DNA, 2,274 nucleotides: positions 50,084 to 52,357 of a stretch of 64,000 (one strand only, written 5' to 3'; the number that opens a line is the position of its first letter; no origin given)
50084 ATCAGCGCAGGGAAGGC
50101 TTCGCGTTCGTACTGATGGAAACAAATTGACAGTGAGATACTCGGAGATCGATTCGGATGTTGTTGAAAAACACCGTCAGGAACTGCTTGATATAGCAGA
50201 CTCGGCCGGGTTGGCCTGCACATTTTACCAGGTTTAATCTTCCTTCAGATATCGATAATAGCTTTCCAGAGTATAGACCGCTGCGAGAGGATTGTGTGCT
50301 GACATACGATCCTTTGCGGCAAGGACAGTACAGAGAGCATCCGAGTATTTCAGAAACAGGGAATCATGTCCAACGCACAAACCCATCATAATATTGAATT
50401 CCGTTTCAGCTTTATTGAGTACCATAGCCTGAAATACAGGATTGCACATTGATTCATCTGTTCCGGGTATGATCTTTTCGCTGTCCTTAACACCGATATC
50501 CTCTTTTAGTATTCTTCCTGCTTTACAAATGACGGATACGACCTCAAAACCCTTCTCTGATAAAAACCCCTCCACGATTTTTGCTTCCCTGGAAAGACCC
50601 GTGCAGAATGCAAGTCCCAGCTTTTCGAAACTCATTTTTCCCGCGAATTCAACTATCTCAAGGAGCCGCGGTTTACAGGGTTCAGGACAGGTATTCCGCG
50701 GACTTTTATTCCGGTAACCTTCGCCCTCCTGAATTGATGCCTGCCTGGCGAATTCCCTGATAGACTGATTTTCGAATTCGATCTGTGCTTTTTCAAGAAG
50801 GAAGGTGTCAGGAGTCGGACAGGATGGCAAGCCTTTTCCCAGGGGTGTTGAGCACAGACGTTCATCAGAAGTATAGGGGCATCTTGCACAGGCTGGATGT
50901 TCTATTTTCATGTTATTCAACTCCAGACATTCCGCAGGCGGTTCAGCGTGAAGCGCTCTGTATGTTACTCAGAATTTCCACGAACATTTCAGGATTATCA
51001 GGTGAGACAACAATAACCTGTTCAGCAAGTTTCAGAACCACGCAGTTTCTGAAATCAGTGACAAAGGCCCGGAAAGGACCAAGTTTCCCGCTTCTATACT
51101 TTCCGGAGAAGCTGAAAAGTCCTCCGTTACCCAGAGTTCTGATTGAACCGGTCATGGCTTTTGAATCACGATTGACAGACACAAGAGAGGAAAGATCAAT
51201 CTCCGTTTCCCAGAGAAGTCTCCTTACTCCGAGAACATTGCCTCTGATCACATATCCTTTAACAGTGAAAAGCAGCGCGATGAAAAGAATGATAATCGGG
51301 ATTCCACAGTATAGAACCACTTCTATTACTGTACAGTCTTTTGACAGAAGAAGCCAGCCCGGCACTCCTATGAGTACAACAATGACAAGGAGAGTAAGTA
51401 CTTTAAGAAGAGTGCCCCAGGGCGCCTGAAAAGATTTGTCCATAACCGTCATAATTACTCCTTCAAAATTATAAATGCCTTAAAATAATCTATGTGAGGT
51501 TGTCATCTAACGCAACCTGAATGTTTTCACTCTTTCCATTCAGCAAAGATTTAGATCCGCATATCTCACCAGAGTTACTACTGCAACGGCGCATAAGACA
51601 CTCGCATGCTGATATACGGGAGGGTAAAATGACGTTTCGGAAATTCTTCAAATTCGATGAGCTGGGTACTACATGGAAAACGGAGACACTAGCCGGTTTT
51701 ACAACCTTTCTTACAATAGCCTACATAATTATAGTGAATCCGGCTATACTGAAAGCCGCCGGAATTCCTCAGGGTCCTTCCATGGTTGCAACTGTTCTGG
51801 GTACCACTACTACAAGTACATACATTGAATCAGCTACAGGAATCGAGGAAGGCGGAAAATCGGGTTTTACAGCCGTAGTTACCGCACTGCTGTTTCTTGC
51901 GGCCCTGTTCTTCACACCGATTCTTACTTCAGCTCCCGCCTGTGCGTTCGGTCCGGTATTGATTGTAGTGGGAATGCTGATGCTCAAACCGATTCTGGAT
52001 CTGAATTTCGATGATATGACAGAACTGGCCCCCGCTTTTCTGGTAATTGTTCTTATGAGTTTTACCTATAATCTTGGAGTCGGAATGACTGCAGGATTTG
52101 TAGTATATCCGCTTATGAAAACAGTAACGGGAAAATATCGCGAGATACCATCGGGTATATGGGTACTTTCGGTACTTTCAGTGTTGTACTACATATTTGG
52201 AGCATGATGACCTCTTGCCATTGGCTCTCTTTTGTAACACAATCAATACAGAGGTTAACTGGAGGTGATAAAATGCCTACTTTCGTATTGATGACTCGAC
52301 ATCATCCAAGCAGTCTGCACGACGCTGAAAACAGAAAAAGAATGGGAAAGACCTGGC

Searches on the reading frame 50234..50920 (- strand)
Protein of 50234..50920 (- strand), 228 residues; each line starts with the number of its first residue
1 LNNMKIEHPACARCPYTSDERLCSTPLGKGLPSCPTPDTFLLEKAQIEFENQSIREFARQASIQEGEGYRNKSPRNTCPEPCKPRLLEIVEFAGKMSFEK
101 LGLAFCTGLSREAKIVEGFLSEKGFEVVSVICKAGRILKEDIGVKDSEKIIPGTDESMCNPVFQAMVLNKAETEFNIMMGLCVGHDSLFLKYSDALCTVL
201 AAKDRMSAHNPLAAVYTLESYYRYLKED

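Call 3: search_protein_families(library=pfam, proteins=[window:50234-50920:-], max_evalue=0.01)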
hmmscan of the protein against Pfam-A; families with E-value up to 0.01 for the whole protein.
window:50234-50920:- (228 aa): 1 family
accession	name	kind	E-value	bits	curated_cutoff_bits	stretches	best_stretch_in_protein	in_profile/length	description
PF08901.16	DUF1847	-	3.2e-54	183.2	25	1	42-200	10-157/157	Protein of unknown function (DUF1847)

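Call 4: search_protein_families(library=ncbifam, proteins=[window:50234-50920:-], max_evalue=0.01)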
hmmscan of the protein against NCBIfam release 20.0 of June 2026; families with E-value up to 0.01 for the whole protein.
window:50234-50920:- (228 aa): 0 families

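Call 68: find_homologous_proteins(query=window:50234-50920:-, max_evalue=0.00001)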
Query window:50234-50920:- (228 aa): 7374 proteins with E <= 0.00001 among 7561 candidates; the best 120 are listed.
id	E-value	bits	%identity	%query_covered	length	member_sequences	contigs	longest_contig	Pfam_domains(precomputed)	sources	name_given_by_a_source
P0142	1.8e-133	461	91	99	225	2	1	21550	PF08901.17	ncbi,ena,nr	ncbi:MAG: DUF1847 domain-containing protein [Candidatus Aegiribacteria sp.]|nr:DUF1847 domain-contai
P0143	8.9e-130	449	88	99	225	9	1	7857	PF08901.17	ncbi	-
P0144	7.2e-127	439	86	100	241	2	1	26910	PF08901.17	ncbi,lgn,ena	-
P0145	1.3e-123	429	85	99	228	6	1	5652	PF08901.17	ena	-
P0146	2.0e-123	428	85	99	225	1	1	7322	PF08901.17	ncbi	-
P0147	5.3e-123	427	83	99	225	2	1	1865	PF08901.17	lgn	-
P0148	3.2e-100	352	70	99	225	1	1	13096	PF08901.17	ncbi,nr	ncbi:MAG: DUF1847 domain-containing protein [Candidatus Aegiribacteria sp.]|nr:DUF1847 domain-contai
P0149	7.0e-100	351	67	98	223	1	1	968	PF08901.17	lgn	-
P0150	2.4e-99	349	66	99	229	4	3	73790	PF08901.17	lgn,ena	-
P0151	4.4e-99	348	67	99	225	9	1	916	PF08901.17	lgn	-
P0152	1.6e-98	347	68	98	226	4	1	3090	PF08901.17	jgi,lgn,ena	-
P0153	2.7e-97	343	66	99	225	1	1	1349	PF08901.17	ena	-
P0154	3.8e-97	342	67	99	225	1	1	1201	PF08901.17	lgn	-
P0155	4.2e-96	339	67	99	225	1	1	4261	PF08901.17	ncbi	-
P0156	5.1e-96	338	67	99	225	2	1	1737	PF08901.17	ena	-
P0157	7.5e-96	338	66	99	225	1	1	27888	PF08901.17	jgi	-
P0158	1.5e-95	337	66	99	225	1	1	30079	PF08901.17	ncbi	-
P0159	7.6e-95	335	66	99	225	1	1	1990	PF08901.17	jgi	-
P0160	2.1e-94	333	67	99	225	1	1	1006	PF08901.17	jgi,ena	-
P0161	2.6e-94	333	67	99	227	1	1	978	PF08901.17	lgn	-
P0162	1.8e-93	330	65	99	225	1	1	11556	PF08901.17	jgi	jgi:uncharacterized metal-binding protein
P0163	1.2e-90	321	65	96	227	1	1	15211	PF08901.17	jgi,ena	-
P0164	1.9e-90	320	61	100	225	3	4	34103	PF08901.17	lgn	-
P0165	1.4e-89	317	64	98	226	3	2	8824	PF08901.17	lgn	-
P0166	1.3e-88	314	60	98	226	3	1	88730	PF08901.17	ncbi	-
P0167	2.8e-88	313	60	100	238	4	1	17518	PF08901.17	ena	-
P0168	3.1e-88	313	61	99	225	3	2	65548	PF08901.17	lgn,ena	-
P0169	4.8e-88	312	61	99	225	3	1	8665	PF08901.17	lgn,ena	-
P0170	1.2e-87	311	62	98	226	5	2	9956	PF08901.17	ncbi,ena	-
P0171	1.8e-87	310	64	96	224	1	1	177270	PF08901.17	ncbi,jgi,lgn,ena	-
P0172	8.3e-87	308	63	99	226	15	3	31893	PF08901.17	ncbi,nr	ncbi:MAG TPA: DUF1847 domain-containing protein [Candidatus Sabulitectum sp.]|nr:DUF1847 domain-cont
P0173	3.1e-86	306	60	98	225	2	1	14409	PF08901.17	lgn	-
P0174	3.6e-86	306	63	95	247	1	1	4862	PF08901.17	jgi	jgi:uncharacterized metal-binding protein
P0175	3.6e-86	306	61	98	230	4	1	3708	PF08901.17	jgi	-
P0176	1.5e-85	304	62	99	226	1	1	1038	PF08901.17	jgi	jgi:uncharacterized metal-binding protein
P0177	2.1e-85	304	60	97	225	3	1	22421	PF08901.17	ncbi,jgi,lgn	-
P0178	2.2e-84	300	63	98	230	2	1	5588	PF08901.17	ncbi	-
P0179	1.1e-82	295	58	98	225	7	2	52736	PF08901.17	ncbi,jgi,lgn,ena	-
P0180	1.3e-82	295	61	98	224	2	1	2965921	PF08901.17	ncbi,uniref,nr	ncbi:DUF1847 domain-containing protein [Methanofollis formosanus]|uniref:DUF1847 domain-containing p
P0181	1.4e-82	294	62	96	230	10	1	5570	PF08901.17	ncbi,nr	ncbi:MAG: DUF1847 domain-containing protein, partial [Methanogenium sp.]|nr:DUF1847 domain-containin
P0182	2.3e-82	294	61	98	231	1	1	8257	PF08901.17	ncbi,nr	ncbi:MAG: DUF1847 domain-containing protein [Deltaproteobacteria bacterium]|nr:DUF1847 domain-contai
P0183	2.7e-82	294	61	97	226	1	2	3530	PF08901.17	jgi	jgi:uncharacterized metal-binding protein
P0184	2.9e-82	293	59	98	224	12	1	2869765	PF08901.17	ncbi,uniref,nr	ncbi:putative metal-binding protein [Methanofollis sp. W23]|uniref:DUF1847 domain-containing protein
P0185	4.5e-82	293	61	95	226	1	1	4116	PF08901.17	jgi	jgi:uncharacterized metal-binding protein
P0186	9.8e-82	292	60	98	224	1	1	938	PF08901.17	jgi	jgi:uncharacterized metal-binding protein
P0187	1.4e-81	291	58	95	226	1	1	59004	PF08901.17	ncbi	-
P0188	1.5e-81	291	60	98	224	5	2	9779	PF08901.17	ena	-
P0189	2.4e-81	290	63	94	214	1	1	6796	PF08901.17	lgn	-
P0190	2.6e-81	290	61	95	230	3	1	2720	PF08901.17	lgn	-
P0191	5.0e-81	289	60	98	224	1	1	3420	PF08901.17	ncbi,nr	ncbi:MAG: DUF1847 domain-containing protein [Desulfobacterales bacterium]|nr:DUF1847 domain-containi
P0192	5.4e-81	289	60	96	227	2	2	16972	PF08901.17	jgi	jgi:uncharacterized metal-binding protein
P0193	6.5e-81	289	61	98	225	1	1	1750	PF08901.17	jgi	jgi:uncharacterized metal-binding protein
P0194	6.7e-81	289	61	95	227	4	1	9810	PF08901.17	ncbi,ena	ncbi:MAG: DUF1847 domain-containing protein [Victivallaceae bacterium]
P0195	7.2e-81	289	59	96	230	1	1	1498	PF08901.17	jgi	jgi:uncharacterized metal-binding protein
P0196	7.3e-81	289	60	98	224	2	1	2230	PF08901.17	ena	-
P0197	7.6e-81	289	59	99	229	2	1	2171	PF08901.17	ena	-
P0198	8.3e-81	289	60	99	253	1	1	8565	PF08901.17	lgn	-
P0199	9.2e-81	289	59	98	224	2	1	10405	PF08901.17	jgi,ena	-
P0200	1.1e-80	288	61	96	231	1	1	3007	PF08901.17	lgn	-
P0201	1.2e-80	288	58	98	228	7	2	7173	PF08901.17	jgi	-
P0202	1.4e-80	288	58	96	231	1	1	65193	PF08901.17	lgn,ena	-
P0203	1.4e-80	288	60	94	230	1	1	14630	PF08901.17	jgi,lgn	jgi:uncharacterized metal-binding protein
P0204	1.5e-80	288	58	98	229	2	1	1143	PF08901.17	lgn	-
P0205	1.6e-80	288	59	97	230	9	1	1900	PF08901.17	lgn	-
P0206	1.7e-80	288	57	98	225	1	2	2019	PF08901.17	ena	-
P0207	1.8e-80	288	60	97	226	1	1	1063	PF08901.17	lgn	-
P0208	2.1e-80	287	61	95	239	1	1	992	PF08901.17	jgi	jgi:uncharacterized metal-binding protein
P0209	2.2e-80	287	60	98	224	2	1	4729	PF08901.17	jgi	-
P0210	3.3e-80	287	62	96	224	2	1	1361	PF08901.17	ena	-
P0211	3.6e-80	287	58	96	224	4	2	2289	PF08901.17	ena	-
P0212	4.1e-80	286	56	98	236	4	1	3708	PF08901.17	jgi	jgi:uncharacterized metal-binding protein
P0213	4.4e-80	286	58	94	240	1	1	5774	PF08901.17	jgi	jgi:uncharacterized metal-binding protein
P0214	5.0e-80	286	61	96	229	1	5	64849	PF08901.17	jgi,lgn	jgi:uncharacterized metal-binding protein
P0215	5.2e-80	286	57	99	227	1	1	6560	PF08901.17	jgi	jgi:uncharacterized metal-binding protein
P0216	6.4e-80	286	60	98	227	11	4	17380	PF08901.17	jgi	-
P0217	6.8e-80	286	58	98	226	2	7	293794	PF08901.17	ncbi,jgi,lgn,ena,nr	ncbi:MAG: hypothetical protein A4E73_02087 [Syntrophaceae bacterium PtaU1.Bin231]|nr:MAG: hypothetic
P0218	6.8e-80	286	59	95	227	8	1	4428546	PF08901.17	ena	-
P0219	7.8e-80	286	58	98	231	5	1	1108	PF08901.17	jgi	jgi:uncharacterized metal-binding protein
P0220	8.4e-80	285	59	96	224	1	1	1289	PF08901.17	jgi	jgi:uncharacterized metal-binding protein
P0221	8.4e-80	285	59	98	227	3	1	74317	PF08901.17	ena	-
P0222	8.5e-80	285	57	98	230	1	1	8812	PF08901.17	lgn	-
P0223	8.7e-80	285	57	98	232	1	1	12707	PF08901.17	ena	-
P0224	9.1e-80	285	61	96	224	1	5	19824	PF08901.17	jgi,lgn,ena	-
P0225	1.0e-79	285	58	96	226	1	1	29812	PF08901.17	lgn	-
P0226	1.0e-79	285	60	98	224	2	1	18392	PF08901.17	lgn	-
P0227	1.1e-79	285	57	98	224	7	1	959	PF08901.17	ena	-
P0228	1.2e-79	285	60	95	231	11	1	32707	PF08901.17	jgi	jgi:uncharacterized metal-binding protein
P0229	1.5e-79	285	60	95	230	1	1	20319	PF08901.17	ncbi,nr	ncbi:MAG: DUF1847 domain-containing protein [Victivallaceae bacterium]|nr:DUF1847 domain-containing 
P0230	1.6e-79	284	60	98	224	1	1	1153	PF08901.17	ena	-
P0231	1.7e-79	284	59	98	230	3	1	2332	PF08901.17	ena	-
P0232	1.9e-79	284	58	95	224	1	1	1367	PF08901.17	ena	-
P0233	2.4e-79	284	60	98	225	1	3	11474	PF08901.17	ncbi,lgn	-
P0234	2.6e-79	284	59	98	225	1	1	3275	PF08901.17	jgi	jgi:uncharacterized metal-binding protein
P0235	2.7e-79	284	59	98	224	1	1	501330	PF08901.17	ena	-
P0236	3.1e-79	284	56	98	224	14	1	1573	PF08901.17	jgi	jgi:uncharacterized metal-binding protein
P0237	3.4e-79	283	59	98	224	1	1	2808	PF08901.17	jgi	jgi:uncharacterized metal-binding protein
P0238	3.4e-79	283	58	96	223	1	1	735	PF08901.17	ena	-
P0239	3.8e-79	283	55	98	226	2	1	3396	PF08901.17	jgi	jgi:uncharacterized metal-binding protein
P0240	4.0e-79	283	60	98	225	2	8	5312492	PF08901.17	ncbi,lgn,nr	ncbi:MAG: DUF1847 domain-containing protein [Desulfobacterales bacterium]|nr:MAG: DUF1847 domain-con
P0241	4.0e-79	283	59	98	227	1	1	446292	PF08901.17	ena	-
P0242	4.1e-79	283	57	98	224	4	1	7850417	PF08901.17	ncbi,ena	-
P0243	4.3e-79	283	58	96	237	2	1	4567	PF08901.17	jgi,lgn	-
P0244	4.6e-79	283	60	98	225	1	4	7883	PF08901.17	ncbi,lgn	-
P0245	5.1e-79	283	58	100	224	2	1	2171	PF08901.17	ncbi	-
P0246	5.3e-79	283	58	95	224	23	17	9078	PF08901.17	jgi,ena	jgi:uncharacterized metal-binding protein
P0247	6.1e-79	283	58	98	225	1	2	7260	PF08901.17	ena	-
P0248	6.1e-79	283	56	99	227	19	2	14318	PF08901.17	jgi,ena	jgi:uncharacterized metal-binding protein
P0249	6.4e-79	283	61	97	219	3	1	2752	PF08901.17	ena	-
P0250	6.4e-79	283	58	98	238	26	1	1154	PF08901.17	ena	-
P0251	6.5e-79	282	58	99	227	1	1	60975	PF08901.17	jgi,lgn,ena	-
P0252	6.6e-79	282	57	98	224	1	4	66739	PF08901.17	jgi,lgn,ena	-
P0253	7.3e-79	282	59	96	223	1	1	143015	PF08901.17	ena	-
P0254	7.7e-79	282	58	98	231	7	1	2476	PF08901.17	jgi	jgi:uncharacterized metal-binding protein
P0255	8.8e-79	282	57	99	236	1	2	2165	PF08901.17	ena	-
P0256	8.9e-79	282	59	98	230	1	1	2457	PF08901.17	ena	-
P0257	9.2e-79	282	59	98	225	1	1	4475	PF08901.17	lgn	-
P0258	1.0e-78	282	57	98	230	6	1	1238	PF08901.17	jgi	-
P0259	1.0e-78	282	60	98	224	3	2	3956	PF08901.17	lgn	-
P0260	1.1e-78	282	58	98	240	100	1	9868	PF08901.17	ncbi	ncbi:MAG: DUF1847 domain-containing protein [Syntrophales bacterium]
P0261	1.1e-78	282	58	96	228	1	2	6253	PF08901.17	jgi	jgi:uncharacterized metal-binding protein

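Call 69: find_encoding_contigs(protein=P0180, flank=6000, max_places=1)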
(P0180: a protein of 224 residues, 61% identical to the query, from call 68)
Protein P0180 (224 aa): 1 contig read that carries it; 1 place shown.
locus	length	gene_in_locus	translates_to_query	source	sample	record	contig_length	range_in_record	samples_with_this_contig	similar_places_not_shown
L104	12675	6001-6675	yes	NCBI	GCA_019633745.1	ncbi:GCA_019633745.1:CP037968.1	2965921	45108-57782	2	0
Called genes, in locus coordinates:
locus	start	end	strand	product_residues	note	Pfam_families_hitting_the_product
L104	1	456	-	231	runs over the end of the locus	PF25213:HVO_A0261_N (weak), PF01047:MarR (weak), PF01978:TrmB (weak), PF09339:HTH_IclR (weak), PF12802:MarR_2, PF13412:HTH_24 (weak), PF24034:DUF7343 (weak)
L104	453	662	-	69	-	-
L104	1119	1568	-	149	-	-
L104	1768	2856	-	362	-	PF12679:ABC2_membrane_2, PF13346:ABC2_membrane_5 (weak)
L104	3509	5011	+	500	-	PF00474:SSF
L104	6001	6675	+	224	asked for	PF08901:DUF1847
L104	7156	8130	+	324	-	-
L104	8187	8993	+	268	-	-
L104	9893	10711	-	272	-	-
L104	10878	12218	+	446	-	PF01494:FAD_binding_3 (faint), PF13450:NAD_binding_8, PF01593:Amino_oxidase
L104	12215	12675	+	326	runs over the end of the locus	PF13579:Glyco_trans_4_4 (faint), PF13439:Glyco_transf_4, PF00534:Glycos_transf_1, PF13692:Glyco_trans_1_4, PF20706:GT4-conflict (weak)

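Call 70: find_encoding_contigs(protein=P0240, flank=6000, max_places=1)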
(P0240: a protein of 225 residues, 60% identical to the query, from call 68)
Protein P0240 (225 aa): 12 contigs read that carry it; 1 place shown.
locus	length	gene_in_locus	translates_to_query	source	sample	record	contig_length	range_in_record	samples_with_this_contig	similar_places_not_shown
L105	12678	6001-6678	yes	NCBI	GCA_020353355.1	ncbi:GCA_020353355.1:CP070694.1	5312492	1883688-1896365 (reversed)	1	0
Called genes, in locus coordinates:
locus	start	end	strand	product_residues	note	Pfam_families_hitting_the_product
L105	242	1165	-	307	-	PF23023:Anti-Pycsar_Apyc1 (weak), PF00753:Lactamase_B, PF19583:ODP (faint)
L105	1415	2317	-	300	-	PF00994:MoCF_biosynth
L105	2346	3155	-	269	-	PF02749:QRPTase_N, PF01729:QRPTase_C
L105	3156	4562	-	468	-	-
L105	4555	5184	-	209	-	PF12837:Fer4_6, PF13237:Fer4_10, PF14697:Fer4_21 (weak), PF00037:Fer4, PF12797:Fer4_2 (weak), PF12838:Fer4_7, PF13187:Fer4_9, PF04324:Fer2_BFD (weak), +1 more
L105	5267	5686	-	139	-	PF03061:4HBT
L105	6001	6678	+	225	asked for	PF08901:DUF1847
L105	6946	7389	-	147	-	PF01797:Y1_Tnp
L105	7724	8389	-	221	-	-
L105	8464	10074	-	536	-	PF14522:Cytochrome_C7 (faint)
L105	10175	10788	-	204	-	PF02737:3HCDH_N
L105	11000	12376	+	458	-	PF00291:PALP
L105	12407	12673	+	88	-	-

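Call 71: find_encoding_contigs(protein=P0229, flank=6000, max_places=1)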
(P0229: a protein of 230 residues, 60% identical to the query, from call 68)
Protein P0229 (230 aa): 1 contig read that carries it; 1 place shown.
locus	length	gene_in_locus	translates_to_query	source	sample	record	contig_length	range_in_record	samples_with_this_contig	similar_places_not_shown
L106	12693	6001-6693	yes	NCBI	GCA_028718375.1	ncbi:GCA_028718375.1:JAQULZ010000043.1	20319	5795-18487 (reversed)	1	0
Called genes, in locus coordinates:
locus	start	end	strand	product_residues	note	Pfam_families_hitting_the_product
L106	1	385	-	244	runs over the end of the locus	PF03600:CitMHS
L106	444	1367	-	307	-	PF00359:PTS_EIIA_2, PF00571:CBS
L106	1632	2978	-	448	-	PF00989:PAS, PF08448:PAS_4, PF13426:PAS_9, PF00158:Sigma54_activat, PF14532:Sigma54_activ_2, PF07728:AAA_5, PF25601:AAA_lid_14, PF02954:HTH_8, +1 more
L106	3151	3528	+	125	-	PF02579:Nitro_FeMo-Co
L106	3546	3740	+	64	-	-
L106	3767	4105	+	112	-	PF17253:DUF5320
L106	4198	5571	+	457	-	PF00890:FAD_binding_2 (faint), PF07992:Pyr_redox_2, PF13434:Lys_Orn_oxgnase (weak), PF13738:Pyr_redox_3 (weak), PF00070:Pyr_redox (weak), PF02852:Pyr_redox_dim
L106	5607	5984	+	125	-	PF01243:PNPOx_N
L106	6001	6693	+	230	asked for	PF08901:DUF1847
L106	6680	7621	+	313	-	PF04055:Radical_SAM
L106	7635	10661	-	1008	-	PF00873:ACR_tran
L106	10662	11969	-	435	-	PF25917:BSH_RND, PF25973:BSH_CzcB (weak), PF25881:HH_YBHG, PF25967:RND-MFP_C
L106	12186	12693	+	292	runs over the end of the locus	PF01925:TauE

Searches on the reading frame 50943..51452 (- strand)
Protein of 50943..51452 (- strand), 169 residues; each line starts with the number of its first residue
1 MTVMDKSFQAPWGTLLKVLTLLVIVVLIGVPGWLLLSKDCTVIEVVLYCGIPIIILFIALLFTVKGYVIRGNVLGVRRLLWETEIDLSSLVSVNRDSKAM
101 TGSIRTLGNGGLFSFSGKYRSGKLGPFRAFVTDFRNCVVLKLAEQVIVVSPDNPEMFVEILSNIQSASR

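Call 3: search_protein_families(library=pfam, proteins=[window:50943-51452:-], max_evalue=0.01)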
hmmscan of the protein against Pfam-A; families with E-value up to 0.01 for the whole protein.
window:50943-51452:- (169 aa): 1 family
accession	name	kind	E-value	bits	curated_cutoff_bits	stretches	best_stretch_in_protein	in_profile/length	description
PF10882.14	bPH_5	-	3.9e-13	49.8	22.5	1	67-161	3-96/100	Bacterial PH domain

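Call 4: search_protein_families(library=ncbifam, proteins=[window:50943-51452:-], max_evalue=0.01)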
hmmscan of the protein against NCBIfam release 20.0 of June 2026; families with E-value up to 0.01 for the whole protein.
window:50943-51452:- (169 aa): 0 families

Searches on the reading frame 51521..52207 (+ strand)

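Call 16: search_protein_families(library=pfam, proteins=[window:51521-52207:+], max_evalue=0.0001)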
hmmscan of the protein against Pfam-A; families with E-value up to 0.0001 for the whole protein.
window:51521-52207:+ (228 aa): 2 families
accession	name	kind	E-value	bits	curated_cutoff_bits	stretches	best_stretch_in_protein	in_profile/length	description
PF00860.26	Xan_ur_permease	-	1.3e-09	37.7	27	1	87-185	280-383/389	Permease family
PF00916.26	Sulfate_transp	-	1.2e-05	24.7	23.2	1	94-161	295-363/380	Sulfate permease family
